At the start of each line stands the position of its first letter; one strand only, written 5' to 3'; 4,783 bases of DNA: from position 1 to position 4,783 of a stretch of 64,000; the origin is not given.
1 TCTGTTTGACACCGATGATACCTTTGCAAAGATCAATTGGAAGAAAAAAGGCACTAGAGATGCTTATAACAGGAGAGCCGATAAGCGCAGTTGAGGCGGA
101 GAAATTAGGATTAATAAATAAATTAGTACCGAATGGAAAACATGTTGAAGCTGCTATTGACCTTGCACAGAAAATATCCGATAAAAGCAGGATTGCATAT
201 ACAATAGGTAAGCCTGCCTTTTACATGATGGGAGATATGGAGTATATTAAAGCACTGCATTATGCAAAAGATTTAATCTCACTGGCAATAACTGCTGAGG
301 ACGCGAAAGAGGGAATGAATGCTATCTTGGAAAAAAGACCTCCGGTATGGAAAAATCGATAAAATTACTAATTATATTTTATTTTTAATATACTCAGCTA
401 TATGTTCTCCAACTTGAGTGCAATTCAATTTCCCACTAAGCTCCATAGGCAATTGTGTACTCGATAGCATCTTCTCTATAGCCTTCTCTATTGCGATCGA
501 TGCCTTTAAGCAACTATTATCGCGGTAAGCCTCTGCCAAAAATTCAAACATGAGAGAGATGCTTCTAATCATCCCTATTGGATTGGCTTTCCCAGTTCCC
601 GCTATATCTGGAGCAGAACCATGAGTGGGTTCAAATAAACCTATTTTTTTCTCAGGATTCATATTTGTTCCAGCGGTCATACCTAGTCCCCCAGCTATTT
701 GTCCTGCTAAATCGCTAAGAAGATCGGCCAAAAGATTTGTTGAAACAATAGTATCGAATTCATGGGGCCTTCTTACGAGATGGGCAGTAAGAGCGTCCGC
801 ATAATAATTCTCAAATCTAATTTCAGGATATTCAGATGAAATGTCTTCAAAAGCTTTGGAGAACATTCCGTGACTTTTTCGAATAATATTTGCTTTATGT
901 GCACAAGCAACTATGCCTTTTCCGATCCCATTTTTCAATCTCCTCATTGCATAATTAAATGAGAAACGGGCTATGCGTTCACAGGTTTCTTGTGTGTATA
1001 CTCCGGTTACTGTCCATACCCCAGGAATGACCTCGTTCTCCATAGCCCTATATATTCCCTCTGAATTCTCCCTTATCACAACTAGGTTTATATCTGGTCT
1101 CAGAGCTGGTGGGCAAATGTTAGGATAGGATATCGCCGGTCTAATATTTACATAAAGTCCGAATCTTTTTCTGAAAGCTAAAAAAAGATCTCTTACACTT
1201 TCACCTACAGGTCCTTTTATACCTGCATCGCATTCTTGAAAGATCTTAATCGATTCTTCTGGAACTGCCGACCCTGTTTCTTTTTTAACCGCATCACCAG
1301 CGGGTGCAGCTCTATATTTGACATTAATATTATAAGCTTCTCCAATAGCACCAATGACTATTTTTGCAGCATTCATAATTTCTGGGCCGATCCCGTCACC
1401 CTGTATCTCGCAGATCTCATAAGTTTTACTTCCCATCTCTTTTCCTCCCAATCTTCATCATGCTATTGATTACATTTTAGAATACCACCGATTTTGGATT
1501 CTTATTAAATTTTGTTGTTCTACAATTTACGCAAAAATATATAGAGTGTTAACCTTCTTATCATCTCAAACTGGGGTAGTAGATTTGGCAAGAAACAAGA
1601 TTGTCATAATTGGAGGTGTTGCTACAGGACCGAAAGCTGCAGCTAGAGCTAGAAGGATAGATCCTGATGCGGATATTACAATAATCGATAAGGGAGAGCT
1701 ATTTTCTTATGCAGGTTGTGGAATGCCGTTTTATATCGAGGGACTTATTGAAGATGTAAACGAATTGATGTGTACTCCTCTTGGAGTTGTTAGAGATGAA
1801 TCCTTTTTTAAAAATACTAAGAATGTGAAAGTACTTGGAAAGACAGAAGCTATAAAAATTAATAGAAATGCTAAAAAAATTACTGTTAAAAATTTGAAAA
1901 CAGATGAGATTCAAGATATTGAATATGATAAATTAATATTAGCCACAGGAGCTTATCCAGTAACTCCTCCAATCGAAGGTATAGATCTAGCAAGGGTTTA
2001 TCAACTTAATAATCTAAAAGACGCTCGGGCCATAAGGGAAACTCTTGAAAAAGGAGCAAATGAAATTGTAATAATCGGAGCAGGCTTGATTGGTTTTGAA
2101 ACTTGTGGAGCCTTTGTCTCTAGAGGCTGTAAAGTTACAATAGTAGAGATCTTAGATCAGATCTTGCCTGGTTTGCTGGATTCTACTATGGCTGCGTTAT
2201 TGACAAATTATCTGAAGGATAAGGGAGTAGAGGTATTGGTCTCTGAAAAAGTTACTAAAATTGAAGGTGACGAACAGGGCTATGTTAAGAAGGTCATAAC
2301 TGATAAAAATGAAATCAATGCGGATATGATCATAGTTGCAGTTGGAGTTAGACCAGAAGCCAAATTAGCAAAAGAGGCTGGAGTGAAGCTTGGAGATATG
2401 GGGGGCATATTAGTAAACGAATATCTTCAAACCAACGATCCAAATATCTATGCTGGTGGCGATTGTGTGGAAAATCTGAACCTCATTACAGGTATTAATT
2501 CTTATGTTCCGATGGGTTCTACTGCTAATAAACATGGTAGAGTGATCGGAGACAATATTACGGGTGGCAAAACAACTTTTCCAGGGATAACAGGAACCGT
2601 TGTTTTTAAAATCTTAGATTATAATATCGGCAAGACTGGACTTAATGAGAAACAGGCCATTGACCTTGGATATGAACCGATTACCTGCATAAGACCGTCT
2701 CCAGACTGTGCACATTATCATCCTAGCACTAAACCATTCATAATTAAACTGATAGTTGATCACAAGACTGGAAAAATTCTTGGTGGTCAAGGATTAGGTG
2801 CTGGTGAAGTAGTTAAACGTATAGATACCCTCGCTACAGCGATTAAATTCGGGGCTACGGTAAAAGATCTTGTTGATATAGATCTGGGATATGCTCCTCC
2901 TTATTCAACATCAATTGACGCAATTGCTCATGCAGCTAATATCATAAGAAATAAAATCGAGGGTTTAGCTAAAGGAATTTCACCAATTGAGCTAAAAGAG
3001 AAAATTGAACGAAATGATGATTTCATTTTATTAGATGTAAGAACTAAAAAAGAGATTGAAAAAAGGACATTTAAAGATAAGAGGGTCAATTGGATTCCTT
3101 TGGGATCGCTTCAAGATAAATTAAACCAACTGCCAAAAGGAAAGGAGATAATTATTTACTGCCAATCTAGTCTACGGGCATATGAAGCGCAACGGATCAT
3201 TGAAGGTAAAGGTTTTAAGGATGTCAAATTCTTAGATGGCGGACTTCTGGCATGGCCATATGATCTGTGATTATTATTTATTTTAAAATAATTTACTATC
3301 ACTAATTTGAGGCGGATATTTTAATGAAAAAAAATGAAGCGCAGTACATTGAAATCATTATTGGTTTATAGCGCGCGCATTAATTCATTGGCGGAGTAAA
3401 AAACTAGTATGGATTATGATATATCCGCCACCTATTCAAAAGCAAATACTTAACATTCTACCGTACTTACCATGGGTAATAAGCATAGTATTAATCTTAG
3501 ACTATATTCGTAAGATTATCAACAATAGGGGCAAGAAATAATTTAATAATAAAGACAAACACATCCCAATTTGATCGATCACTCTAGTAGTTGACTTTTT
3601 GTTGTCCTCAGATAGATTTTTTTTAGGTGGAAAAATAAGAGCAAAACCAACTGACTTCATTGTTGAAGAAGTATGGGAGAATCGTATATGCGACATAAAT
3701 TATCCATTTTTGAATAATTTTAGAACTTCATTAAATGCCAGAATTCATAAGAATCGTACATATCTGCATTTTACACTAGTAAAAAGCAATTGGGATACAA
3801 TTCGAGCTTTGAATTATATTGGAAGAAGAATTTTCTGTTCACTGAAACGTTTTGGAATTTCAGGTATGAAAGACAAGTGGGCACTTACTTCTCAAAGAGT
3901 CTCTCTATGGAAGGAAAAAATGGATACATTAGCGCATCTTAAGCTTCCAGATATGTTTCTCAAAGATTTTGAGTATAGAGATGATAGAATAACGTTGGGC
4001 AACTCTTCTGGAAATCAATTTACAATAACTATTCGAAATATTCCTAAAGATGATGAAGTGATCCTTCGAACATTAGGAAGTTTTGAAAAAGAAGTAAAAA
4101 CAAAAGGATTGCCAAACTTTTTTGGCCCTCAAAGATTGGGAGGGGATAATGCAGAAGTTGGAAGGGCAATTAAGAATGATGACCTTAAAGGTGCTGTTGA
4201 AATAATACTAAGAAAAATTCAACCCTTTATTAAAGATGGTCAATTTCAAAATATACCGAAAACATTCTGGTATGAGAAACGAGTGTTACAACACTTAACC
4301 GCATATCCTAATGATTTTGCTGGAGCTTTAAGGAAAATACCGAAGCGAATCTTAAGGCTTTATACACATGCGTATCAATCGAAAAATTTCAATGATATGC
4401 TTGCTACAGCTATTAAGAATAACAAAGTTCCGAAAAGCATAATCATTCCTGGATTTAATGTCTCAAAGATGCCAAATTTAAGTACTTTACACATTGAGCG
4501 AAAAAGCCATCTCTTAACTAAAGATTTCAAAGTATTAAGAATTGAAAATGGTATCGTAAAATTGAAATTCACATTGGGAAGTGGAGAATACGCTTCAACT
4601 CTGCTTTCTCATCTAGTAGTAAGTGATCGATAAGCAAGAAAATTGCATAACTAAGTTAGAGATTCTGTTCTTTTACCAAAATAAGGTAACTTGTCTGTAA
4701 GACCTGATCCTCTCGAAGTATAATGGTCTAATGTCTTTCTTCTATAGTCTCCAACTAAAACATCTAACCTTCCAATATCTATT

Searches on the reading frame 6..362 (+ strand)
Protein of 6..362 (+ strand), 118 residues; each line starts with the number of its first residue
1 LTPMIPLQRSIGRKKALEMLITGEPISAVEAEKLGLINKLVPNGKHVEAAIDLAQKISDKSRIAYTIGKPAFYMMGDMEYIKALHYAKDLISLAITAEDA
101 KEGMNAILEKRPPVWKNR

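Call 63: search_protein_families(library=pfam, proteins=[window:6-362:+], max_evalue=0.00001)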
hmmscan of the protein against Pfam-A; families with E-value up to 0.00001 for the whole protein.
window:6-362:+ (118 aa): 1 family
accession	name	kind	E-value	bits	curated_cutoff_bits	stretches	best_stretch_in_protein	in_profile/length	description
PF00378.25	ECH_1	-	2.6e-20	73.3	27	1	7-117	140-250/251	Enoyl-CoA hydratase/isomerase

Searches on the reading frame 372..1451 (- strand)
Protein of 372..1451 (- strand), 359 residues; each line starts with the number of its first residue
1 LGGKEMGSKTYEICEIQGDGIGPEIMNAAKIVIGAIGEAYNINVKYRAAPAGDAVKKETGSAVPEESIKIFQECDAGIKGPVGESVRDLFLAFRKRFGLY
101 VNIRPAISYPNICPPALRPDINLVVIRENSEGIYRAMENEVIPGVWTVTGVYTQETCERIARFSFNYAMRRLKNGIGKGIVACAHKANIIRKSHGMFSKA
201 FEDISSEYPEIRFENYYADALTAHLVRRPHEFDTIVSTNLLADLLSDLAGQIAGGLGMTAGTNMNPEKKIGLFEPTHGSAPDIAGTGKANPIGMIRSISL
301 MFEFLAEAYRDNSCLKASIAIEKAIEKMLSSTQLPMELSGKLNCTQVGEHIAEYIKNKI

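Call 63: search_protein_families(library=pfam, proteins=[window:372-1451:-], max_evalue=0.00001)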
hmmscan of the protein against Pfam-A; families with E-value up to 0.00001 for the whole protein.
window:372-1451:- (359 aa): 1 family
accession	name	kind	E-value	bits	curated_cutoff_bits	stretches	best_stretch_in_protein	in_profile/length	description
PF00180.25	Iso_dh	-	3.8e-79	266.9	27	1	13-351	2-348/348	Isocitrate/isopropylmalate dehydrogenase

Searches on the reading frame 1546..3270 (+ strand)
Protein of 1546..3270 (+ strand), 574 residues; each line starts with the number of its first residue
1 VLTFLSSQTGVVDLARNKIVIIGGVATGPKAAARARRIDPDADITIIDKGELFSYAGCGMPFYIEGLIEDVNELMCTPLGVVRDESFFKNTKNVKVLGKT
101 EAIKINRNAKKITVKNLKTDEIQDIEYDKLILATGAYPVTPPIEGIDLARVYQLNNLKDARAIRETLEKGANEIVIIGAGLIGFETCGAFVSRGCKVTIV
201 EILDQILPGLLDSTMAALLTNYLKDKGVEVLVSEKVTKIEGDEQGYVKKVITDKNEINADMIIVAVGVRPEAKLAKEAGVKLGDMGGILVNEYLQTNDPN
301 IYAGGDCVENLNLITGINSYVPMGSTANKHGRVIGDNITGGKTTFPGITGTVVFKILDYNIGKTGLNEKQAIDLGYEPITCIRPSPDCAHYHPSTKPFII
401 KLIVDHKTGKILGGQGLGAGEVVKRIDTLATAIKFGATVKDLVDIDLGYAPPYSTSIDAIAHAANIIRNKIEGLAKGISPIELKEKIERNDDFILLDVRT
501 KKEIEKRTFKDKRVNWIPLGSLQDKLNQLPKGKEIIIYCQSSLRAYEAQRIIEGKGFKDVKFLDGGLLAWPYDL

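Call 63: search_protein_families(library=pfam, proteins=[window:1546-3270:+], max_evalue=0.00001)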
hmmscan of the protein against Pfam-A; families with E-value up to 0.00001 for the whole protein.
window:1546-3270:+ (574 aa): 6 families
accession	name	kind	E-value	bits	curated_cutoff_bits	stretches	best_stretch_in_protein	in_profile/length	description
PF07992.20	Pyr_redox_2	-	1.9e-67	228.2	26.1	1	18-313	2-283/291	Pyridine nucleotide-disulphide oxidoreductase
PF00070.33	Pyr_redox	-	4.1e-20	72.5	22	1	174-252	2-79/82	Pyridine nucleotide-disulphide oxidoreductase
PF02852.28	Pyr_redox_dim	-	2.9e-15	56.8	25.3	1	355-457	5-106/110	Pyridine nucleotide-disulphide oxidoreductase, dimerisation domain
PF00581.25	Rhodanese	-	7.3e-12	46.1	22.2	1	480-570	2-99/102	Rhodanese-like domain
PF13738.12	Pyr_redox_3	-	1.7e-11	44.4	30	1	91-305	93-305/305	Pyridine nucleotide-disulphide oxidoreductase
PF03486.20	HI0933_like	-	7.3e-08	32.6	50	0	215-288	111-185/244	HI0933-like protein Rossmann domain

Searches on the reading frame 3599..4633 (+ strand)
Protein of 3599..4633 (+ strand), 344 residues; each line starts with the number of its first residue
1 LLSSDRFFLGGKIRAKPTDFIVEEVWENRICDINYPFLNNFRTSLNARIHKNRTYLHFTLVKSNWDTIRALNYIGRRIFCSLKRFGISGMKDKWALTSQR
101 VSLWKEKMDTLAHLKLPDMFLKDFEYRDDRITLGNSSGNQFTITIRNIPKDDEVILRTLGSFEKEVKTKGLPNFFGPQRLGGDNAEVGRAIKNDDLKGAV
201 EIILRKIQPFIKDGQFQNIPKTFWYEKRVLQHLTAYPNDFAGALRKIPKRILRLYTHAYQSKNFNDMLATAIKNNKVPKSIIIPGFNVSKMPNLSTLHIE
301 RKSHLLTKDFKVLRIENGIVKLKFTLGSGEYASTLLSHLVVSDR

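Call 63: search_protein_families(library=pfam, proteins=[window:3599-4633:+], max_evalue=0.00001)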
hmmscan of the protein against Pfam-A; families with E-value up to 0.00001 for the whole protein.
window:3599-4633:+ (344 aa): 1 family
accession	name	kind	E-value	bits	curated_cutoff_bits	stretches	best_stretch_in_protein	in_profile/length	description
PF01142.23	TruD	-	1.3e-60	205.8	27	1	9-275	14-284/412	tRNA pseudouridine synthase D (TruD)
